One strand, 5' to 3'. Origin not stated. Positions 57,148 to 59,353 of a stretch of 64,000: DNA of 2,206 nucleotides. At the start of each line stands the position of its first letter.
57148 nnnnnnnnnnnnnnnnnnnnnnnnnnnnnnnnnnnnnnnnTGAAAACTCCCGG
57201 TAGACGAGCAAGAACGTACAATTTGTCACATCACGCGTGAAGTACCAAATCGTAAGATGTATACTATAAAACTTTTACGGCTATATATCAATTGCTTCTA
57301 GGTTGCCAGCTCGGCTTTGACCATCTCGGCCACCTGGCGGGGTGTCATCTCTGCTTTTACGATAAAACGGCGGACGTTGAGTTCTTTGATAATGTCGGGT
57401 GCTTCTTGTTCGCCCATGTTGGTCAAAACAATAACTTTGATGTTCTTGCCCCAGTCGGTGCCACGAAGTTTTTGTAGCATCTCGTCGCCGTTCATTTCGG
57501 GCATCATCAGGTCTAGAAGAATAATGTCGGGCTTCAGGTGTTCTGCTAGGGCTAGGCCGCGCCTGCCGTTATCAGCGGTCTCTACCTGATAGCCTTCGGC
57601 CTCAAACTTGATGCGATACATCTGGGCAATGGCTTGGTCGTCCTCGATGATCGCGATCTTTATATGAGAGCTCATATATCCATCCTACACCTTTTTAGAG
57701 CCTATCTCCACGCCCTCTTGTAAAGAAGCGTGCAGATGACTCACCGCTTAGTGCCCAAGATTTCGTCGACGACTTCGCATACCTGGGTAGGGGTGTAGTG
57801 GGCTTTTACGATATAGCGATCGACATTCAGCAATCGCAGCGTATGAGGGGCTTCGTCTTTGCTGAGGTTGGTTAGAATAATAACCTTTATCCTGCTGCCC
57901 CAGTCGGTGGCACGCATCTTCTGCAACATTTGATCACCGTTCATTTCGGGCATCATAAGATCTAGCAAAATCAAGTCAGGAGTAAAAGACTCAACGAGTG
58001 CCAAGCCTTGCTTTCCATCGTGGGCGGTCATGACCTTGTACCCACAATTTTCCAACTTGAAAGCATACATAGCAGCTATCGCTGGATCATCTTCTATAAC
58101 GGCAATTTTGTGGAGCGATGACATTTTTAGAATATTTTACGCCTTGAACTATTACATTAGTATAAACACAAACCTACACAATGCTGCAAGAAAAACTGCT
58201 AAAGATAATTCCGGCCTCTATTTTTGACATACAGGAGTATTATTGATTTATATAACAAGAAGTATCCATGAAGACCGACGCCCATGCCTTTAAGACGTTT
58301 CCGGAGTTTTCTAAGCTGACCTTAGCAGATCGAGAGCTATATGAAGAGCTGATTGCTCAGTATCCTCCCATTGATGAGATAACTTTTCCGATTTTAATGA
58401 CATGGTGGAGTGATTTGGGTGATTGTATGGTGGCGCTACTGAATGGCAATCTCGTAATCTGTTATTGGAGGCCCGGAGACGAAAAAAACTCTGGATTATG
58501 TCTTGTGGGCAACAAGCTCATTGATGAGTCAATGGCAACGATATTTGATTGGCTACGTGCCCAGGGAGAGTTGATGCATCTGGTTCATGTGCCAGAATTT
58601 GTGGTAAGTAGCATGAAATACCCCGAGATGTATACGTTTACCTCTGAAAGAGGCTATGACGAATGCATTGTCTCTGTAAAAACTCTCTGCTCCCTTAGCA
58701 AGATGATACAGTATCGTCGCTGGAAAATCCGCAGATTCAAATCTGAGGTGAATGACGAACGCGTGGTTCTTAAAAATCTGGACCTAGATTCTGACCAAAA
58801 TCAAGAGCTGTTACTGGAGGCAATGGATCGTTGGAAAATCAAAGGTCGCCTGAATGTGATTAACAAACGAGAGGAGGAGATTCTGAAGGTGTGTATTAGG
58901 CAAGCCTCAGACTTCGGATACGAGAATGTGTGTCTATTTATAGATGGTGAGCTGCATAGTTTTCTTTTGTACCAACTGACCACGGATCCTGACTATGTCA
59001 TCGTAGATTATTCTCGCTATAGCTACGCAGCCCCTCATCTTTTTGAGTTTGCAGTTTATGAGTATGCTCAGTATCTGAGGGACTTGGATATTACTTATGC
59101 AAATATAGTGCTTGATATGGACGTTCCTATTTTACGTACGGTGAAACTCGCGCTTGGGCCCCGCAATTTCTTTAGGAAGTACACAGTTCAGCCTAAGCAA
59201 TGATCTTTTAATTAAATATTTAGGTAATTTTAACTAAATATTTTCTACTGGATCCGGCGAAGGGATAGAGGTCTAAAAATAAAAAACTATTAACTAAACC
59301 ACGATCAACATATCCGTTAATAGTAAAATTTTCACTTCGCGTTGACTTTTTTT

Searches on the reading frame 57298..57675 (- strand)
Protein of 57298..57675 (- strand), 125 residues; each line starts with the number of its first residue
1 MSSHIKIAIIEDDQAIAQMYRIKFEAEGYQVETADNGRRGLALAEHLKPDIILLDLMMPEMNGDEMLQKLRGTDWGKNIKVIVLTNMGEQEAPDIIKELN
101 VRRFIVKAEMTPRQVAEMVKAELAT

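Call 11: search_protein_families(library=pfam, proteins=[window:57298-57675:-], max_evalue=0.1)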
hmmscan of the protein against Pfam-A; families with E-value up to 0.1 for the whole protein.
window:57298-57675:- (125 aa): 2 families
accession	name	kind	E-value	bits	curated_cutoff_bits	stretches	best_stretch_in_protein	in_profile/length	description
PF00072.30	Response_reg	-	1.1e-21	77.5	30.2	1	7-116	1-107/111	Response regulator receiver domain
PF00156.33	Pribosyltran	-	0.055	13.2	26.3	1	60-109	12-61/158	Phosphoribosyl transferase domain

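Call 26: find_homologous_proteins(query=window:57298-57675:-, max_evalue=1e-30)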
Query window:57298-57675:- (125 aa): 7736 proteins with E <= 1e-30 among 8000 candidates; the best 120 are listed.
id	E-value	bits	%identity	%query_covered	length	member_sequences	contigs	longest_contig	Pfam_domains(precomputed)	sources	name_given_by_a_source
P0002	7.8e-74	263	100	100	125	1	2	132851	PF00072.31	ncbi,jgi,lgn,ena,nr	ncbi:MAG TPA: response regulator [Verrucomicrobiae bacterium]|nr:response regulator [Verrucomicrobia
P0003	1.3e-68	246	97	97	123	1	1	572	PF00072.31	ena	-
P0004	2.1e-68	245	93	100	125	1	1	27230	PF00072.31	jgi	jgi:DNA-binding response OmpR family regulator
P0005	3.0e-65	235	92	97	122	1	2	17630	PF00072.31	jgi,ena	-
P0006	1.4e-63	230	90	97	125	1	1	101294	PF00072.31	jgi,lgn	jgi:DNA-binding response OmpR family regulator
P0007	1.8e-63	229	87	100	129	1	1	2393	PF00072.31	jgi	jgi:DNA-binding response OmpR family regulator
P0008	5.0e-63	228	87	99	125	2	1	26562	PF00072.31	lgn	-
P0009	1.3e-62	226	89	97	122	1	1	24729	PF00072.31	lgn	-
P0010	1.3e-62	226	86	100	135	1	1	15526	PF00072.31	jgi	jgi:DNA-binding response OmpR family regulator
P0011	1.4e-62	226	88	97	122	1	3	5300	PF00072.31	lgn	-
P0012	2.3e-62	226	88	97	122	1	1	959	PF00072.31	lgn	-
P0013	5.6e-62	224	87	96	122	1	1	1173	PF00072.31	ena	-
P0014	6.0e-62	224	85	99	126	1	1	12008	PF00072.31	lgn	-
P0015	7.4e-62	224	87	97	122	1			PF00072.31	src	-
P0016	8.1e-62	224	85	100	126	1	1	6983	PF00072.31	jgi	jgi:DNA-binding response OmpR family regulator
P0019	1.0e-61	224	88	96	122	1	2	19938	PF00072.31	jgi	jgi:DNA-binding response OmpR family regulator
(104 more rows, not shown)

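Call 27: find_encoding_contigs(protein=P0004, flank=10000, max_places=2)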
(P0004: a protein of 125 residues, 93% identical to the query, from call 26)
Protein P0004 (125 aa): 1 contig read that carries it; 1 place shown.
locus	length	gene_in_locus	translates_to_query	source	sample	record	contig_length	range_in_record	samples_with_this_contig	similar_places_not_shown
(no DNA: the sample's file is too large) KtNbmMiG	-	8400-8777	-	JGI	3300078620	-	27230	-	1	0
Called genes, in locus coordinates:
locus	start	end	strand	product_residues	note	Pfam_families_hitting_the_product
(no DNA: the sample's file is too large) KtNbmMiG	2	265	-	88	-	?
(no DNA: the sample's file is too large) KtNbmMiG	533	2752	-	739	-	PF16927:HisKA_7TM (weak), PF00512:HisKA, PF02518:HATPase_c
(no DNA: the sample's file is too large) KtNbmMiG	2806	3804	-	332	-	-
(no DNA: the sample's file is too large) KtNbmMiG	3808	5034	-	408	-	PF02784:Orn_Arg_deC_N, PF00278:Orn_DAP_Arg_deC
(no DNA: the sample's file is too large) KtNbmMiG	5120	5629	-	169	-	-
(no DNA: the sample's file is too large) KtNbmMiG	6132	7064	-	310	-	PF09924:LPG_synthase_C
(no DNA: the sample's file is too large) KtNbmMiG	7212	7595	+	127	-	PF00072:Response_reg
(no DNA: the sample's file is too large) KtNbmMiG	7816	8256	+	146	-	PF00293:NUDIX, PF14815:NUDIX_4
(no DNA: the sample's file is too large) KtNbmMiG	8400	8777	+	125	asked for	PF00072:Response_reg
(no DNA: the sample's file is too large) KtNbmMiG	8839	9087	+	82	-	-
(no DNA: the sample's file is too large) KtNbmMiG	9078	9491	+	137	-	PF01850:PIN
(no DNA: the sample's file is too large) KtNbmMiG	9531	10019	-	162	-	-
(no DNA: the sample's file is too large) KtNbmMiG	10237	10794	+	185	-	-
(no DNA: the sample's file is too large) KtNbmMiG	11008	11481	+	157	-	-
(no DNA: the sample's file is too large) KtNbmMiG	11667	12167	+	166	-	-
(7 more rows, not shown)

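Call 28: find_encoding_contigs(protein=P0006, flank=10000, max_places=2)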
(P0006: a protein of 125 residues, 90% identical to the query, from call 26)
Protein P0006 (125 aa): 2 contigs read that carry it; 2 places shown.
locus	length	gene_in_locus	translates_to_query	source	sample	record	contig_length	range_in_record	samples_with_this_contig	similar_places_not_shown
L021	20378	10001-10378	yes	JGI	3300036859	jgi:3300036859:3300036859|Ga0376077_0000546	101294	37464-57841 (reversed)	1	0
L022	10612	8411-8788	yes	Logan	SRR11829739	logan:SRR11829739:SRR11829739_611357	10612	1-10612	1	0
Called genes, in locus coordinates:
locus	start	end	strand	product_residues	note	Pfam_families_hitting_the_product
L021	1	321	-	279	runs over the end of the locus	-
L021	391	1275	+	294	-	PF00892:EamA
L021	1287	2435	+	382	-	PF02784:Orn_Arg_deC_N, PF00278:Orn_DAP_Arg_deC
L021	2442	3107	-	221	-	PF27704:GuanidinoAc_N-MeTrfase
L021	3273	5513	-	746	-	PF16927:HisKA_7TM, PF00512:HisKA, PF02518:HATPase_c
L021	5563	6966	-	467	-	-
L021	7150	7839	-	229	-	PF00005:ABC_tran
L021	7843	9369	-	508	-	-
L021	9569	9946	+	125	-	PF00072:Response_reg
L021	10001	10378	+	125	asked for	PF00072:Response_reg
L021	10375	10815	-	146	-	-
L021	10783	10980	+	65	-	-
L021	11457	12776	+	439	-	PF08245:Mur_ligase_M, PF02875:Mur_ligase_C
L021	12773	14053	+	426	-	PF26299:MurL_N, PF26298:MurL_epimerase_C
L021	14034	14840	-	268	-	PF00763:THF_DHG_CYH, PF02882:THF_DHG_CYH_C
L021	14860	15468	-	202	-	PF09335:VTT_dom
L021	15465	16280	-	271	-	PF03372:Exo_endo_phos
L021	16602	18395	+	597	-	PF00275:EPSP_synthase, PF01202:SKI, PF13238:AAA_18 (weak)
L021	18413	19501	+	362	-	PF01264:Chorismate_synt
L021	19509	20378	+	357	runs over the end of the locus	PF01717:Meth_synt_2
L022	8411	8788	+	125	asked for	PF00072:Response_reg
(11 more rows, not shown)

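Call 29: find_encoding_contigs(protein=P0005, flank=10000, max_places=2)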
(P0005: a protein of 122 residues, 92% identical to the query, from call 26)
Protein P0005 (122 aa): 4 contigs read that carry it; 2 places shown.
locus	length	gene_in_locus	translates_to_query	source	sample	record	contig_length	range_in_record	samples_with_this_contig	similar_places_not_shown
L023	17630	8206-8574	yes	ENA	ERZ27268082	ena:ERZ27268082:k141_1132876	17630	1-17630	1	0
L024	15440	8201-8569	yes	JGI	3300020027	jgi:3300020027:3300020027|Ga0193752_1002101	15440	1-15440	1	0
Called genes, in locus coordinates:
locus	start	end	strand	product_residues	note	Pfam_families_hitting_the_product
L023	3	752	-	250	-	?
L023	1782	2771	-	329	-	-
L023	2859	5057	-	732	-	PF16927:HisKA_7TM, PF00512:HisKA, PF02518:HATPase_c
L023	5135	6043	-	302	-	PF13489:Methyltransf_23 (faint), PF08241:Methyltransf_11 (weak)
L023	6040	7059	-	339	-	-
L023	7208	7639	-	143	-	-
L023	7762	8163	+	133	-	PF00072:Response_reg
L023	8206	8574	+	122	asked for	PF00072:Response_reg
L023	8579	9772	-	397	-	-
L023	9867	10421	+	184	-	-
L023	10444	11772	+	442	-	PF08245:Mur_ligase_M, PF02875:Mur_ligase_C (weak)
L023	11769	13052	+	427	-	PF26299:MurL_N, PF26298:MurL_epimerase_C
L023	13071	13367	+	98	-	-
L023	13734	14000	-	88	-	-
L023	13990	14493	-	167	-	-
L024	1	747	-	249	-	?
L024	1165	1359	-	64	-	-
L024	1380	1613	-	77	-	-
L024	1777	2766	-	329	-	-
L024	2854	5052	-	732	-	PF16927:HisKA_7TM, PF00512:HisKA, PF02518:HATPase_c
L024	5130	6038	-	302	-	PF13489:Methyltransf_23 (faint), PF08241:Methyltransf_11 (weak)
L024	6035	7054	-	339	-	-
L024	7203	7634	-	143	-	-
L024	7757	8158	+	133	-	PF00072:Response_reg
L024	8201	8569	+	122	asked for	PF00072:Response_reg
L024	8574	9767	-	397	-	-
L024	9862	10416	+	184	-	-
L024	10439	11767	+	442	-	PF08245:Mur_ligase_M, PF02875:Mur_ligase_C (weak)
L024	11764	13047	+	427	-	PF26299:MurL_N, PF26298:MurL_epimerase_C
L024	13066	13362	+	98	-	-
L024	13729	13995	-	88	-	-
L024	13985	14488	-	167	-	-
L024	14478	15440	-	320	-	?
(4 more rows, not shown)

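Call 40: find_encoding_contigs(protein=P0008, flank=10000, max_places=2)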
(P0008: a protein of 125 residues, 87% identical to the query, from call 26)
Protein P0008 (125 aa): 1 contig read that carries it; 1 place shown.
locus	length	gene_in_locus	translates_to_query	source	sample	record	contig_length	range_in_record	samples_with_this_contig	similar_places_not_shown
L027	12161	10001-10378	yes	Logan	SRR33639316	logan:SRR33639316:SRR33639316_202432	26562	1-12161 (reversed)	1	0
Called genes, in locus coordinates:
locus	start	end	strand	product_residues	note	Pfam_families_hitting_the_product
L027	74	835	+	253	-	PF26317:CntK_N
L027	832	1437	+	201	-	PF00583:Acetyltransf_1, PF13508:Acetyltransf_7, PF08445:FR47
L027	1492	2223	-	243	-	PF01427:Peptidase_M15, PF02557:VanY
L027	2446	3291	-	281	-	PF08282:Hydrolase_3 (weak)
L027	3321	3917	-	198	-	PF01634:HisG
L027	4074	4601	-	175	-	-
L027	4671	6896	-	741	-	PF16927:HisKA_7TM, PF00512:HisKA, PF02518:HATPase_c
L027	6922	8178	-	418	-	-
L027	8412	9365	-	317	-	-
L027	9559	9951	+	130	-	PF00072:Response_reg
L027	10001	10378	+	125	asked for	PF00072:Response_reg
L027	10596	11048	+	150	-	-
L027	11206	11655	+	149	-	-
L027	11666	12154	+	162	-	-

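Call 41: find_encoding_contigs(protein=P0009, flank=10000, max_places=2)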
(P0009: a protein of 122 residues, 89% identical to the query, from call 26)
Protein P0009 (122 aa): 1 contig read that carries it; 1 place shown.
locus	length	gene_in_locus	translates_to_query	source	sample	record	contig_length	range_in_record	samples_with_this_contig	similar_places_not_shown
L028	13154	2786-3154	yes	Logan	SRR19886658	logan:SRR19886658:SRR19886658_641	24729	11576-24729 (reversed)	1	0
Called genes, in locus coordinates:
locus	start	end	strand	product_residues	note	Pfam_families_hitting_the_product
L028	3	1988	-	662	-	?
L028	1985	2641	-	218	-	PF00923:TAL_FSA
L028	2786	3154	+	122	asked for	PF00072:Response_reg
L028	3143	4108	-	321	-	PF00850:Hist_deacetyl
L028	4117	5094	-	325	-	-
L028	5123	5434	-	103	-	-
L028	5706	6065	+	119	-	-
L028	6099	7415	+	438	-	PF08245:Mur_ligase_M, PF02875:Mur_ligase_C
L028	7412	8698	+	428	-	PF26299:MurL_N, PF26298:MurL_epimerase_C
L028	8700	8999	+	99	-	-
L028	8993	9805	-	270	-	PF00763:THF_DHG_CYH, PF02882:THF_DHG_CYH_C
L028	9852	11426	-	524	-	-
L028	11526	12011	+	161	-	PF00085:Thioredoxin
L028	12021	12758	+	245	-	PF02683:DsbD_TM (weak), PF13386:DsbD_2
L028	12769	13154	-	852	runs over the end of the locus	-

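Call 42: find_encoding_contigs(protein=P0010, flank=10000, max_places=2)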
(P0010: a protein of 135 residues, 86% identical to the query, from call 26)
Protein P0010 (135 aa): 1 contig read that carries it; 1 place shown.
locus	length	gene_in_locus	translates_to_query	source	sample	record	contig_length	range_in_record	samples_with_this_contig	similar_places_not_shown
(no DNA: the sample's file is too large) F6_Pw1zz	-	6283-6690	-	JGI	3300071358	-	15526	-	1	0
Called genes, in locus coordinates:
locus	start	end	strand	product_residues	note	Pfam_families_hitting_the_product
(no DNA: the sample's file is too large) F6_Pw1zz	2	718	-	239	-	?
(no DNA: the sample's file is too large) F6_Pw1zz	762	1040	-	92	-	-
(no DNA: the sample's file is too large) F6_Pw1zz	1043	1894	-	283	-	-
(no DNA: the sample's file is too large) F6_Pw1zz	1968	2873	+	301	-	PF09924:LPG_synthase_C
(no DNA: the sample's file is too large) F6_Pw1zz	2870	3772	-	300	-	PF00892:EamA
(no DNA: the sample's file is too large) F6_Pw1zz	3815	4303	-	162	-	PF01862:PvlArgDC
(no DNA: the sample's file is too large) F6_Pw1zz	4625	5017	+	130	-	PF00072:Response_reg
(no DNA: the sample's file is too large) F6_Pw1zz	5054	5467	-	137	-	PF00293:NUDIX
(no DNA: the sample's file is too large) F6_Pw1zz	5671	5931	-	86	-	PF12441:CopG_antitoxin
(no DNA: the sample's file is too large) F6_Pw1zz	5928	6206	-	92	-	PF04365:BrnT_toxin (weak)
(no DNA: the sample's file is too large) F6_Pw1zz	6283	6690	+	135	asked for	PF00072:Response_reg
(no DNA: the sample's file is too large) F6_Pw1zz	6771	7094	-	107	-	-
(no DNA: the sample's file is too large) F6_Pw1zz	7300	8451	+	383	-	PF00490:ALAD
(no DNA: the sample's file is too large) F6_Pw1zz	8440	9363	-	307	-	PF01156:IU_nuc_hydro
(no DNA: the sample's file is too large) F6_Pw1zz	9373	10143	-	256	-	PF00702:Hydrolase (weak)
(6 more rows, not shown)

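Call 61: find_encoding_contigs(protein=P0014, flank=10000, max_places=2)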
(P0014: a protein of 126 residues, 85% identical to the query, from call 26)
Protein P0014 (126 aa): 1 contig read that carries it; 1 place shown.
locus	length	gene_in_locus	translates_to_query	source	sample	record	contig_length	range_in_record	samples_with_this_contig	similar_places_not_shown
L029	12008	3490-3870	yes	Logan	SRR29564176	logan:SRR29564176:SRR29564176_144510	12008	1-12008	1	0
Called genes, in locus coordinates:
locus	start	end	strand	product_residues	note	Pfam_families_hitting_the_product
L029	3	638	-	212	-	?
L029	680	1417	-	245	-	-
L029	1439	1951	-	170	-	PF01862:PvlArgDC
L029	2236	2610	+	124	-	PF00072:Response_reg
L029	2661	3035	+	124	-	PF00072:Response_reg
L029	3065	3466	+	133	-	PF00072:Response_reg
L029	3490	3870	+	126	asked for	PF00072:Response_reg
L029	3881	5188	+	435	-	PF08245:Mur_ligase_M, PF02875:Mur_ligase_C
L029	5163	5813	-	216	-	PF01177:Asp_Glu_race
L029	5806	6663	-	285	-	PF00763:THF_DHG_CYH, PF02882:THF_DHG_CYH_C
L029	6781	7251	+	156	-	-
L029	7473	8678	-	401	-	PF01946:Thi4 (weak), PF00890:FAD_binding_2, PF01266:DAO, PF01494:FAD_binding_3 (faint), PF07992:Pyr_redox_2 (weak), PF12831:FAD_oxidored, PF13450:NAD_binding_8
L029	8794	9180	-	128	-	PF01638:HxlR, PF01047:MarR (weak)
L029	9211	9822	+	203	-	PF02589:LUD_dom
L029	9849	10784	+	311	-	PF08240:ADH_N, PF00107:ADH_zinc_N, PF13602:ADH_zinc_N_2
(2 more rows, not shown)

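Call 62: find_encoding_contigs(protein=P0019, flank=10000, max_places=2)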
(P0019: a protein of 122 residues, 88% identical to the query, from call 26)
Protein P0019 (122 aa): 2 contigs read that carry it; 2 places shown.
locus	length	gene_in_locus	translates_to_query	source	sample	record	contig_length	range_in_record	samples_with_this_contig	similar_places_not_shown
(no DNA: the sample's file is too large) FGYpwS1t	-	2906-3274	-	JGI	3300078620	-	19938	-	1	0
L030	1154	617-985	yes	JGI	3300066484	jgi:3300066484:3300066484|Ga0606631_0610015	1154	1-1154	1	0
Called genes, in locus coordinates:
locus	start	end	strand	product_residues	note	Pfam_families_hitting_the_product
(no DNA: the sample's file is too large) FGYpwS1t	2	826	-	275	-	?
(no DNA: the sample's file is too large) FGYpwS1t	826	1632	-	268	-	-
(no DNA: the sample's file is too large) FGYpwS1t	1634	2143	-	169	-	PF01862:PvlArgDC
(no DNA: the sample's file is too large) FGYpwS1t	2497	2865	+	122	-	PF00072:Response_reg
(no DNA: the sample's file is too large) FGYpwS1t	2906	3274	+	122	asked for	PF00072:Response_reg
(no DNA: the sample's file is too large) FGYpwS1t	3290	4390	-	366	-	PF00155:Aminotran_1_2, PF00266:Aminotran_5 (faint)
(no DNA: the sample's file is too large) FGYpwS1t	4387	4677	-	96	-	PF01817:CM_2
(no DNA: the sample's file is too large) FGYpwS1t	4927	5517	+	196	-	PF01928:CYTH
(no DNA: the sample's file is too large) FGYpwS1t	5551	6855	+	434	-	PF08245:Mur_ligase_M, PF02875:Mur_ligase_C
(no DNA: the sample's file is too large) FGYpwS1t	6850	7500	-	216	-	PF01177:Asp_Glu_race, PF07302:AroM (faint)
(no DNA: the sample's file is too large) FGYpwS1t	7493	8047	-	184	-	-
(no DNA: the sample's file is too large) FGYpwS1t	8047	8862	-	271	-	PF00763:THF_DHG_CYH, PF02882:THF_DHG_CYH_C, PF01488:Shikimate_DH (faint)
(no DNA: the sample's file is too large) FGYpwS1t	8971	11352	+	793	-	PF00989:PAS (weak), PF08447:PAS_3, PF00989:PAS, PF08447:PAS_3, PF00989:PAS, PF08447:PAS_3, PF00512:HisKA, PF02518:HATPase_c, +3 more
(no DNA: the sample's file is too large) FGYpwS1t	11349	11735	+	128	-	PF00072:Response_reg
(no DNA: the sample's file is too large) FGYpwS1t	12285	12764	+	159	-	-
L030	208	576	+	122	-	PF00072:Response_reg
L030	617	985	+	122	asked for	PF00072:Response_reg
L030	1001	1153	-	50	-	?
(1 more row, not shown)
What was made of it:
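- The array sits in a hot spot whose content differs among genomes with response regulators 85-93% identical (calls 27-29, 40-42, 61, 62).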

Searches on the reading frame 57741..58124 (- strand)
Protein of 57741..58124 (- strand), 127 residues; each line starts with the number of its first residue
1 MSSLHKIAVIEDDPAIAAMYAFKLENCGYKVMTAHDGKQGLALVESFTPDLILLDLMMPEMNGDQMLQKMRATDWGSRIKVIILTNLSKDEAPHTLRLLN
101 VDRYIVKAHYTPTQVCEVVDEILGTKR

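Call 11: search_protein_families(library=pfam, proteins=[window:57741-58124:-], max_evalue=0.1)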
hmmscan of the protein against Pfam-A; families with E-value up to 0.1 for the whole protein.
window:57741-58124:- (127 aa): 1 family
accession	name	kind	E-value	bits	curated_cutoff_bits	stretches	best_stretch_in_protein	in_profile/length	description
PF00072.30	Response_reg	-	1.6e-20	73.7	30.2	1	7-108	1-100/111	Response regulator receiver domain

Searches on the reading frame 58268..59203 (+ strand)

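Call 11: search_protein_families(library=pfam, proteins=[window:58268-59203:+], max_evalue=0.1)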
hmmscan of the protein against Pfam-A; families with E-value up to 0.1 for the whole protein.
window:58268-59203:+ (311 aa): 1 family
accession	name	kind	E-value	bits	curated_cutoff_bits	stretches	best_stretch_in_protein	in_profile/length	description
PF09924.15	LPG_synthase_C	-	4.3e-10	39.6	27.5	1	44-279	16-242/298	Phosphatidylglycerol lysyltransferase, C-terminal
